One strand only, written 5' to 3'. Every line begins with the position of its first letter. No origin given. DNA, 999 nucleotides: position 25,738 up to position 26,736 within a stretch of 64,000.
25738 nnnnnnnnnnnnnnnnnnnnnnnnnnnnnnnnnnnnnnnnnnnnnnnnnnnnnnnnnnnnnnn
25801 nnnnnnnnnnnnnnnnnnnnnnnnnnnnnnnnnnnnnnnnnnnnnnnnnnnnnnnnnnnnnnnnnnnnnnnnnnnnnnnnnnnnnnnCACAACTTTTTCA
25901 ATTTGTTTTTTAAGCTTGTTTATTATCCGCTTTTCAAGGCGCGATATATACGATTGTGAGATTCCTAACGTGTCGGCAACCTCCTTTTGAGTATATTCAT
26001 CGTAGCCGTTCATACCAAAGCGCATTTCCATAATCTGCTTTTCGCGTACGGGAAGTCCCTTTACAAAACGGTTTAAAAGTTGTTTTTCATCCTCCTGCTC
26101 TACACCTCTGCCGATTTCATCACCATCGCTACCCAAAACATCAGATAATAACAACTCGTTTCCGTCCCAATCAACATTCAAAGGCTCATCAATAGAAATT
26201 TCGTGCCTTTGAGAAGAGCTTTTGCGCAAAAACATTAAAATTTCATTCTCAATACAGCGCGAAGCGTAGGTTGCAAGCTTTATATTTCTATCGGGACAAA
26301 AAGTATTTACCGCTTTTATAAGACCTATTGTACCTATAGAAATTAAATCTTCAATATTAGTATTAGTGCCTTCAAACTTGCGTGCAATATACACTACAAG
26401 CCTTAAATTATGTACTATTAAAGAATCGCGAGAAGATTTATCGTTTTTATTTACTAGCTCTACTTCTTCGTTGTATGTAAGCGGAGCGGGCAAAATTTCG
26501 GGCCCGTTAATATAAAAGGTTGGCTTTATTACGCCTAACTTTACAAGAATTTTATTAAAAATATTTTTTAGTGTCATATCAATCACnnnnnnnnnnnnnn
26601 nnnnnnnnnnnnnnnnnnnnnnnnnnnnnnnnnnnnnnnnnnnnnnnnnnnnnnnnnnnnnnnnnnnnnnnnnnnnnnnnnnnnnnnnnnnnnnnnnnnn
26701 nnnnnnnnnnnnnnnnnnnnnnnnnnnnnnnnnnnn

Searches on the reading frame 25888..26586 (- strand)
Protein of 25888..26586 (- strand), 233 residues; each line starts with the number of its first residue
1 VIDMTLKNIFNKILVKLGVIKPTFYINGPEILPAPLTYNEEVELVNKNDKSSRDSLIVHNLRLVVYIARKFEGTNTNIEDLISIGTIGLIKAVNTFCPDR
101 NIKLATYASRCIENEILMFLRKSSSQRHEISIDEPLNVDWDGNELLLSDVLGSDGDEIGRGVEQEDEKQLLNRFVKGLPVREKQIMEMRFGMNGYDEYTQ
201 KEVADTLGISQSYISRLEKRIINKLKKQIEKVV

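Call 12: search_protein_families(library=pfam, proteins=[window:25888-26586:-], max_evalue=0.01)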
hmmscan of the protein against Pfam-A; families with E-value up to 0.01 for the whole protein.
window:25888-26586:- (233 aa): 5 families
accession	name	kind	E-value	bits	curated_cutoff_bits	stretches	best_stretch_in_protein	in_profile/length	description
PF04542.20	Sigma70_r2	-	1.5e-16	60.4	24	1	56-124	1-69/71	Sigma-70 region 2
PF04545.22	Sigma70_r4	-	9.4e-16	57.5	24.1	1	177-227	4-50/50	Sigma-70, region 4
PF01381.28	HTH_3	-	4e-06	27.2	23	1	198-220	10-32/55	Helix-turn-helix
PF08281.18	Sigma70_r4_2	-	0.0019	18.2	25.7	0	171-212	4-41/54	Sigma-70, region 4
PF13560.12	HTH_31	-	0.0058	17.4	27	0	198-219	15-36/64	Helix-turn-helix domain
